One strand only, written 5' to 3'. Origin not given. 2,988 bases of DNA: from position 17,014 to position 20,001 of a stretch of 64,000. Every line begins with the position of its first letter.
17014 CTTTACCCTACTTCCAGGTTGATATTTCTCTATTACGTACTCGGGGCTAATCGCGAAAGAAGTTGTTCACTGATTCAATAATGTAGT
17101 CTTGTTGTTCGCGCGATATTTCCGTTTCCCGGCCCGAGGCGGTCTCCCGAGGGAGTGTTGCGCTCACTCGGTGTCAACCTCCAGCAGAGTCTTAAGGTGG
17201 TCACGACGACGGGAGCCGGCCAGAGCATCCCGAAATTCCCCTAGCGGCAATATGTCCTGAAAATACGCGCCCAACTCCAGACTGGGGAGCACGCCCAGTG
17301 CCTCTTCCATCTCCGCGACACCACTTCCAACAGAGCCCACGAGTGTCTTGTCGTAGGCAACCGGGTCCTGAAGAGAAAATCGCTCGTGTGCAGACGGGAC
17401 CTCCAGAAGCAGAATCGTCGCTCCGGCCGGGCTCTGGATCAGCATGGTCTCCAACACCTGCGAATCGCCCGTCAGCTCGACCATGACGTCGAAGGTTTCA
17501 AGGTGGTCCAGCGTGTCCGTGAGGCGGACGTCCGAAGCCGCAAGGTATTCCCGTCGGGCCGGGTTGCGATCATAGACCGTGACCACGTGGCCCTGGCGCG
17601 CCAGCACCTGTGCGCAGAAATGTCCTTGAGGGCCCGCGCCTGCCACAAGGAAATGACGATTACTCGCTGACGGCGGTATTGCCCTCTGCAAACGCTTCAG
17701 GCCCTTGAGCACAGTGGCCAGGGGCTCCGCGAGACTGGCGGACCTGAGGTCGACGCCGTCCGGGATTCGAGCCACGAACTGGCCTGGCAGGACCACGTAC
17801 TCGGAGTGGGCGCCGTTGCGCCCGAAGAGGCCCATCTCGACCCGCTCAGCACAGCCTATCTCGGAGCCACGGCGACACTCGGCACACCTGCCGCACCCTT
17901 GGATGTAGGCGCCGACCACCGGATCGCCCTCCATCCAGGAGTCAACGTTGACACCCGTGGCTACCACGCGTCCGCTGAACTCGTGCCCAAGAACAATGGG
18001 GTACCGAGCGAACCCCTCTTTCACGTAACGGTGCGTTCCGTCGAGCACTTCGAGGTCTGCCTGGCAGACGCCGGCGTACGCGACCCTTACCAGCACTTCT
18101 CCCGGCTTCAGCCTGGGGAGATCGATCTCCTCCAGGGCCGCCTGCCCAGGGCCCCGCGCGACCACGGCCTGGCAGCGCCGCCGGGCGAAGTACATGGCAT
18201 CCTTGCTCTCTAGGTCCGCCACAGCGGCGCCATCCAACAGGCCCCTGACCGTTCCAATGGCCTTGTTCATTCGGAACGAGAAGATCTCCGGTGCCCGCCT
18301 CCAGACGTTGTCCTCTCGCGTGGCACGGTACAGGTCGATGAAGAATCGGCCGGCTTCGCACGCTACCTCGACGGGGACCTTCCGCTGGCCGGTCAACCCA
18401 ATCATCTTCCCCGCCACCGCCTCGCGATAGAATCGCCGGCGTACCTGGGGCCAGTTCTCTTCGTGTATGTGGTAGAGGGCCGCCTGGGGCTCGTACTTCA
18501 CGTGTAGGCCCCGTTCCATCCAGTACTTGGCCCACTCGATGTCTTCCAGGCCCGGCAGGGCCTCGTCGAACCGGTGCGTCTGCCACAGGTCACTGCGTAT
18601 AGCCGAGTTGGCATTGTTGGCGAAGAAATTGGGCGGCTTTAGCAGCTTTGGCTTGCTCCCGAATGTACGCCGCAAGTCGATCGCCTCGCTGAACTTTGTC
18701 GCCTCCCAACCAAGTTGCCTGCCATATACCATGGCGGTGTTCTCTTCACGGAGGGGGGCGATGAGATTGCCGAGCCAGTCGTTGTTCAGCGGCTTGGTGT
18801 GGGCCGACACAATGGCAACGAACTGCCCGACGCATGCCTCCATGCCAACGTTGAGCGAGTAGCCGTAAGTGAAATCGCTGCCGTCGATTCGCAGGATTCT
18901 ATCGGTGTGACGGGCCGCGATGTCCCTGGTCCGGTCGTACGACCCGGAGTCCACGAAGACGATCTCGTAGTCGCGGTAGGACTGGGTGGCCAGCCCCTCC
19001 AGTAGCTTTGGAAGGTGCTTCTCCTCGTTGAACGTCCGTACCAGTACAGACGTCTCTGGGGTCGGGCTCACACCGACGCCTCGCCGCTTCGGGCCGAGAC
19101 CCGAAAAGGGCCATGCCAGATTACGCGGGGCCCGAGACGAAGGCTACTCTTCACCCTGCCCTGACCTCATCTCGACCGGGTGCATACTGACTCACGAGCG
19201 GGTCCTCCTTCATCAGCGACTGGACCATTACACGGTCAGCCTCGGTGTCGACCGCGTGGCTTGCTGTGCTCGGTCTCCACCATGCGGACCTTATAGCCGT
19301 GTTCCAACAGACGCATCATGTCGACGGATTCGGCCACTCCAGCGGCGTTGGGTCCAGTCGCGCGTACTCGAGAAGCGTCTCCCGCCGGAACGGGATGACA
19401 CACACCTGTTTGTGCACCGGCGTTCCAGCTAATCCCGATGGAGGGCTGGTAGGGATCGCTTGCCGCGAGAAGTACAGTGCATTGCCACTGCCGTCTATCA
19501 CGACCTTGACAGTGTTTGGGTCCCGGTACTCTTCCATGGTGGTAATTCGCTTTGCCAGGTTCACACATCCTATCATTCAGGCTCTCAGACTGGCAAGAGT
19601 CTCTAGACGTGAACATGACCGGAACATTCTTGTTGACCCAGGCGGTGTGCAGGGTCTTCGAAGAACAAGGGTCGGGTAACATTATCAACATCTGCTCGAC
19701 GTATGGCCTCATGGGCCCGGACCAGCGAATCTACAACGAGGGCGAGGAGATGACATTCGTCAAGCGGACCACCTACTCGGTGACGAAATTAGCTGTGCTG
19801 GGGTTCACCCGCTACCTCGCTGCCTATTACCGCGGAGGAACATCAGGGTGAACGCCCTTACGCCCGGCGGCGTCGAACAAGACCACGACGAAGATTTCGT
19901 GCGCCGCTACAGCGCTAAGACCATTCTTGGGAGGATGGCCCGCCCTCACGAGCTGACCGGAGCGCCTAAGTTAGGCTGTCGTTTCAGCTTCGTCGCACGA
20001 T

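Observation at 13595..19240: Lower-GC sugar-modification island inserted into an SPFH-like gene, with a GT2 and Zn-alcohol-dehydrogenase fusion protein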

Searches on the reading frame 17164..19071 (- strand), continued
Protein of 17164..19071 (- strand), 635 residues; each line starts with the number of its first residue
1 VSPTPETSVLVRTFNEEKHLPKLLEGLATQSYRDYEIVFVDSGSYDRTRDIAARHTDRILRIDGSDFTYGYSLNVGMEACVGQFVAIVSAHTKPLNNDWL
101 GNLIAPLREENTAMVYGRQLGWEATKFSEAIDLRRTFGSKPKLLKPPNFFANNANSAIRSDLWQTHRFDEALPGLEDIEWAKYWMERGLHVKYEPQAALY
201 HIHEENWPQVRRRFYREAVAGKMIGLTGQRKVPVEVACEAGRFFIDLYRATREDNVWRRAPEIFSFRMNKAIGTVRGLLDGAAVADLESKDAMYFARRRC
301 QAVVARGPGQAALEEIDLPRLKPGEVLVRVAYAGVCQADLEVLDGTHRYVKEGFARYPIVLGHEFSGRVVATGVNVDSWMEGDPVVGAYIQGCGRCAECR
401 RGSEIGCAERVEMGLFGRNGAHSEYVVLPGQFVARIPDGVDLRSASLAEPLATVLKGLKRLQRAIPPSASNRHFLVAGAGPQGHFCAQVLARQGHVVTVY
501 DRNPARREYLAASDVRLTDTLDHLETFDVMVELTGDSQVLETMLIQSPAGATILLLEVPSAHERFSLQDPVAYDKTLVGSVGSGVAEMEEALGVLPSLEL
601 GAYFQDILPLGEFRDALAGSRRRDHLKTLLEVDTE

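Call 64: predict_structure(alignment_id=A2)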
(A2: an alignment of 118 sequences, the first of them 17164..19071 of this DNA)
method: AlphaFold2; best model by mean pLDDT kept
length: 635 residues; sequences in the alignment: 118
mean_pLDDT: 90.3   pTM: 0.73
mean pLDDT of the five models: 90.3, 89.1, 88.2, 88.0, 86.7
residues with pLDDT >= 90: 450; 70-90: 151; 50-70: 30; < 50: 4
segments of 3 or more residues with pLDDT < 50: none
pLDDT, mean of each block of 10 residues (from residue 1): 83 88 94 96 83 90 79 95 96 95 96 96 90 93 94 93 96 92 97 97 83 89 89 92 95 91 94 91 59 68 96 89 90 95 92 93 96 83 93 92 89 93 95 95 97 96 78 91 96 94 92 92 92 89 90 80 62 87 92 96 96 95 93 81
secondary structure, 60 per line:
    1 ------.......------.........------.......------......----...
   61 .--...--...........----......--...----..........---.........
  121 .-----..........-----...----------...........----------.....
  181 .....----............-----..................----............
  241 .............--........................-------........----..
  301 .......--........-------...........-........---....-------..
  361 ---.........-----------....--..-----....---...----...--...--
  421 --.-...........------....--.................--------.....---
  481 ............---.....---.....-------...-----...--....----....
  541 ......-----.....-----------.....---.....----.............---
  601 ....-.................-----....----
elements in order: E7-13 H20-28 E35-41 H48-53 E58-61 H69-79 E84-89 E92-94 H99-108 E112-121 H127-136 E142-144 E155-159 H160-165 H176-185 E190-201 H207-224 H229-253 H256-279 H287-294 E299-307 E310-317 E325-335 H337-344 H348-351 E364-372 E384-387 H397-400 E411-413 E416-418 E425-429 E433-435 H442-445 H448-464 E473-477 H481-492 E496-500 H504-508 E516-518 E529-532 H537-546 E552-556 H568-572 E576-580 H585-597 H601-604 E606-609 H610-622 E628-631
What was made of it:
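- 17164..19071 (-): Intact 635-aa fusion. It has a GT2 GT-A domain plus a helical linker (residues 1-~295, nt 18187-19071) and a Zn-dependent MDR dehydrogenase (residues ~296-635, nt 17164-18186). AF2 model with pLDDT 90.3 (call 64).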

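Call 66: fold_search(model_id=the predicted structure, library=pdb)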
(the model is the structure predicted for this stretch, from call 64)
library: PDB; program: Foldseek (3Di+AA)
matches with E <= 10: 1993; with E <= 0.001: 998
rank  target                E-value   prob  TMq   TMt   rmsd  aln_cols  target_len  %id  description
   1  8wwd_A                3.5e-26  1.00  0.47  0.85   3.0       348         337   24  Crystal structure of (S)-DHPS dehydrogenase HpsP from Dinoroseobacter shibae DFL 12 (released 2024-09-04)
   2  8wwd_B                7.8e-26  1.00  0.46  0.83   3.1       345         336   24  Crystal structure of (S)-DHPS dehydrogenase HpsP from Dinoroseobacter shibae DFL 12 (released 2024-09-04)
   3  4ejm                  1.9e-25  1.00  0.47  0.85   3.0       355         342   22  Crystal structure of a putative zinc-binding dehydrogenase (Target PSI-012003) from Sinorhizobium meliloti 1021 bound to (released 2012-05-02)
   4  8wwd_C                3.3e-25  1.00  0.46  0.86   3.1       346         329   24  Crystal structure of (S)-DHPS dehydrogenase HpsP from Dinoroseobacter shibae DFL 12 (released 2024-09-04)
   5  4cpd_A                4.2e-25  1.00  0.48  0.85   2.6       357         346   27  Alcohol dehydrogenase TADH from Thermus sp. ATN1 (released 2014-12-17)
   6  5vm2_A                5.9e-25  1.00  0.47  0.83   3.0       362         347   21  Crystal structure of ECK1772, an oxidoreductase/dehydrogenase of unknown specificity involved in membrane biogenesis f (released 2017-06-07)
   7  5z0c                  6.6e-25  1.00  0.46  0.76   4.0       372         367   21  Nerol dehydrogenase from Persicaria minor (released 2018-01-17)
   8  1e3j                  7.8e-25  1.00  0.48  0.85   2.8       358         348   23  Ketose reductase (sorbitol dehydrogenase) from silverleaf whitefly (released 2001-02-04)
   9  5k1s_A                7.8e-25  1.00  0.46  0.78   3.9       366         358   23  crystal structure of AibC (released 2016-08-10)
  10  3s2e_A                9.3e-25  1.00  0.46  0.84   3.4       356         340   23  Crystal Structure of FurX NADH Complex 1 (released 2012-06-13)
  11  4oh1                  1.2e-24  1.00  0.46  0.79   3.7       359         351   21  Crystal structure of a putative zinc-binding dehydrogenase (gutB) from Clostridium scindens ATCC 35704 at 2.00 A resolut (released 2014-02-05)
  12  2dfv_A                1.4e-24  1.00  0.48  0.84   3.0       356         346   25  Hyperthermophilic threonine dehydrogenase from Pyrococcus horikoshii (released 2007-01-16)
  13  4z6k_A                1.6e-24  1.00  0.46  0.82   2.8       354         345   24  Alcohol dehydrogenase from the antarctic psychrophile Moraxella sp. TAE 123 (released 2016-04-13)
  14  6isv_A                1.6e-24  1.00  0.47  0.84   3.3       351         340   23  Structure of acetophenone reductase from Geotrichum candidum NBRC 4597 in complex with NAD (released 2019-09-11)
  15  1vj0_B                1.8e-24  1.00  0.45  0.76   3.9       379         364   23  Crystal structure of Alcohol dehydrogenase (TM0436) from Thermotoga maritima at 2.00 A resolution (released 2004-03-02)
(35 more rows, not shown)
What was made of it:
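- Closest known: Zinc-dependent medium-chain dehydrogenases of the polyol/threonine-dehydrogenase type. Same: Foldseek TMt is about 0.85 (call 66).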

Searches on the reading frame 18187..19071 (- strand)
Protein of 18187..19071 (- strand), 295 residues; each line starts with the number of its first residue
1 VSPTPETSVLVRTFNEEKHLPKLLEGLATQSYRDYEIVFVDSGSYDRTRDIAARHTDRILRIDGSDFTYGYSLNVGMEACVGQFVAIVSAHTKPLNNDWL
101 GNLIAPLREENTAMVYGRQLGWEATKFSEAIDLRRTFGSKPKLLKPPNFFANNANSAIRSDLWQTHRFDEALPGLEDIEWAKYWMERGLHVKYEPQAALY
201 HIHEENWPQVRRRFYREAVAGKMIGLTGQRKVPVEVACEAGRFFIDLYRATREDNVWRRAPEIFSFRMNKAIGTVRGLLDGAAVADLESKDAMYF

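Call 62: search_solved_structures(query=window:18187-19071:-, max_evalue=0.1)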
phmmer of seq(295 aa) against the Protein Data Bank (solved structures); distinct sequences matched with E-value up to 0.1: 16.
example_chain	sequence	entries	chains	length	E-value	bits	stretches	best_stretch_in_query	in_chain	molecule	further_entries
6p61_A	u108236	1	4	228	1.8e-09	40.3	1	2-101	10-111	Glycosyltransferase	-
2z87_A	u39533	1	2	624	1.6e-07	33.9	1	8-118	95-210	Chondroitin synthase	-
2z86_A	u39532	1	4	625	1.6e-07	33.9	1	8-118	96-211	Chondroitin synthase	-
5tze_C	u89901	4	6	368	7.8e-06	28.4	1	8-110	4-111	Glycosyl transferase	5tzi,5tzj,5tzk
3bcv_A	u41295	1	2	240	1.4e-05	27.6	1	1-89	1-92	Putative glycosyltransferase protein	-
5tz8_A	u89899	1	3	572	1.6e-05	27.3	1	8-110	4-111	Glycosyl transferase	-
5hea_A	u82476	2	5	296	6.7e-05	25.3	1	8-89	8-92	Putative glycosyltransferase (GalT1)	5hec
8vh7_A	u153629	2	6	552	0.0026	20.1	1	3-78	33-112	Heparosan synthase B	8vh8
8viw_A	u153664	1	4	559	0.0027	20.1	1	3-78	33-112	Heparosan synthase B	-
9omj_A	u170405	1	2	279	0.0052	19.1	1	1-90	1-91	Glycosyltransferase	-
9omh_A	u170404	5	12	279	0.0063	18.8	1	2-90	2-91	Glycosyltransferase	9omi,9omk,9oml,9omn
9omm_A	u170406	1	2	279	0.0063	18.8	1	2-90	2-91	Glycosyltransferase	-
6yv7_B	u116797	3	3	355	0.0092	18.3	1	5-108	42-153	Glycosyl transferase, family 2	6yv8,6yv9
6yv7_A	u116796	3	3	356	0.0092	18.3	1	5-108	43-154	Glycosyl transferase, family 2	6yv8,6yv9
22ao_A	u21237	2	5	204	0.017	17.4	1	7-90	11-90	GmaR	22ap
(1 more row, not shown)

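Call 76: predict_structure(alignment_id=A3)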
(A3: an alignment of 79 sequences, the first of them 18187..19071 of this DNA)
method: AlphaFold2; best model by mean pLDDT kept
length: 295 residues; sequences in the alignment: 79
mean_pLDDT: 92.6   pTM: 0.90
mean pLDDT of the five models: 92.6, 91.6, 91.6, 91.5, 88.3
residues with pLDDT >= 90: 239; 70-90: 48; 50-70: 8; < 50: 0
segments of 3 or more residues with pLDDT < 50: none
pLDDT, mean of each block of 10 residues (from residue 1): 87 94 97 97 94 95 85 96 97 97 97 97 86 92 95 94 97 93 97 97 88 93 91 94 95 91 95 93 68 77
secondary structure, 60 per line:
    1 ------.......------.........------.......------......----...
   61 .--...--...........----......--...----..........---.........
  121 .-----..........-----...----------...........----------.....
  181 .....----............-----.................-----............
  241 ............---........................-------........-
elements in order: E7-13 H20-28 E35-41 H48-53 E58-61 H69-79 E84-89 E92-94 H99-108 E112-121 H127-136 E142-144 E155-159 H160-165 H176-185 E190-201 H207-223 H229-252 H256-279 H287-294
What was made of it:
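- On Glycosyltransferase family 2 (Pfam PF00535, GT-A fold): AF2 model of residues 1-295, pLDDT 92.6 and pTM 0.90 (call 76).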

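Call 78: fold_search(model_id=the predicted structure, library=pdb)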
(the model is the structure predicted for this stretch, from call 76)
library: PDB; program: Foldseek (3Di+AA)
matches with E <= 10: 1535; with E <= 0.001: 428
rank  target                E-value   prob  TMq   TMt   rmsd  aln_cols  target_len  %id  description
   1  6yv7_B                1.9e-13  1.00  0.65  0.57   6.6       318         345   16  Mannosyltransferase PcManGT from Pyrobaculum calidifontis (released 2020-07-22)
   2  5hea_A                6.9e-13  1.00  0.53  0.56   8.4       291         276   15  CgT structure in hexamer (released 2016-08-31)
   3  5tzi                  1.8e-12  1.00  0.55  0.49  10.6       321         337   16  Crystal structure of S. aureus TarS 1-349 (released 2017-01-04)
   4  6yv7_A                2.3e-12  1.00  0.64  0.56   7.0       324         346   15  Mannosyltransferase PcManGT from Pyrobaculum calidifontis (released 2020-07-22)
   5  9jn3_A                2.9e-12  1.00  0.53  0.53  13.4       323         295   16  Crystal structure of AvpGT in complex with Ara-A (released 2025-01-29)
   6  2z86_D                4.4e-12  1.00  0.54  0.28   7.9       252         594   19  Crystal structure of chondroitin polymerase from Escherichia coli strain K4 (K4CP) complexed with UDP-GlcUA and UDP (released 2008-09-16)
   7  5tz8_A                6.4e-12  1.00  0.55  0.31  11.9       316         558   17  Crystal structure of S. aureus TarS (released 2017-01-04)
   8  5tzk                  6.8e-12  1.00  0.55  0.49  11.7       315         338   17  Crystal structure of S. aureus TarS 1-349 in complex with UDP (released 2017-01-04)
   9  9jn3_B                6.8e-12  1.00  0.54  0.53  12.1       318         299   15  Crystal structure of AvpGT in complex with Ara-A (released 2025-01-29)
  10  9omm_A                7.6e-12  1.00  0.56  0.64   4.8       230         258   16  WrtF fucosyltransferase - tetrasaccharide product (released 2025-10-29)
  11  6hnq_B                7.6e-12  1.00  0.54  0.50  11.5       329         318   12  TarP-6RboP-(CH2)6NH2 (released 2018-10-24)
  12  8bz6_B                9.7e-12  1.00  0.56  0.30  10.3       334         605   16  Crystal structure of the L. monocytogenes RmlT in complex with UDP-glucose (released 2023-12-27)
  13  6p61_B                1.2e-11  1.00  0.50  0.75   6.2       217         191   19  Structure of a Glycosyltransferase from Leptospira borgpetersenii serovar Hardjo-bovis (strain JB197) (released 2019-07-10)
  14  6s24_A                1.2e-11  1.00  0.55  0.32  13.8       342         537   16  Crystal structure of the TgGalNAc-T3 in complex with UDP, manganese and the peptide 3 (released 2019-12-25)
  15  9omh_A                1.2e-11  1.00  0.54  0.58  11.5       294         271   16  WrtF fucosyltransferase - Apo (released 2025-10-29)
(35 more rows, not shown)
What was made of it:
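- On Glycosyltransferase family 2 (Pfam PF00535, GT-A fold): Foldseek hits to PcManGT, TarS, TarP and K4CP at E 1e-13 to 1e-11 (call 78).
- Closest known: GT2 GT-A glycosyltransferases with solved structures: PcManGT. Same: The AF2 model of residues 1-295 (pLDDT 92.6) aligns to these at E 1e-13 to 1e-11 with TMq 0.5-0.65 (calls 76, 78).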

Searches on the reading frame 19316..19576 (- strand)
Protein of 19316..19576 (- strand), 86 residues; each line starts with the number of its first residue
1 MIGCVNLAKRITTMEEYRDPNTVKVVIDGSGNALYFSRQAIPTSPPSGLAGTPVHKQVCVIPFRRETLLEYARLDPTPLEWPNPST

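Call 3: search_protein_families(library=pfam, proteins=[window:19316-19576:-], max_evalue=0.01)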
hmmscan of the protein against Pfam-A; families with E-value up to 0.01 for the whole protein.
window:19316-19576:- (86 aa): 1 family
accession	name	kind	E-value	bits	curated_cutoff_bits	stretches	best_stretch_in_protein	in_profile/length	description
PF02348.25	CTP_transf_3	-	3.4e-05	24.2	22.6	1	5-80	123-200/217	Cytidylyltransferase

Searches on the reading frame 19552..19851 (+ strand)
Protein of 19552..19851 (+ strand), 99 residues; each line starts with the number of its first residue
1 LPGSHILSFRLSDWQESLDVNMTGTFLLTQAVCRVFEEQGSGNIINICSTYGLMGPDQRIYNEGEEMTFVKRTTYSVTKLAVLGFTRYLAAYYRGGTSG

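Call 3: search_protein_families(library=pfam, proteins=[window:19552-19851:+], max_evalue=0.01)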
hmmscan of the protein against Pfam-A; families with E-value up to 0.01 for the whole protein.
window:19552-19851:+ (99 aa): 2 families
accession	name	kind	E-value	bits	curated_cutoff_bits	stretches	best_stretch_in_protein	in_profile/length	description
PF00106.31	adh_short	-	5.1e-15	55.9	26.6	1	6-91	93-165/195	short chain dehydrogenase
PF13561.12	adh_short_C2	-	5.7e-10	39.6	27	1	5-93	88-161/236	Enoyl-(Acyl carrier protein) reductase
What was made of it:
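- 19552..20000 (+): Host SDR pseudogene at the right junction. It lacks roughly its first 85-90 codons and has at least one frameshift near 19848. adh_short profile positions 93-165 of 195 only (call 3).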
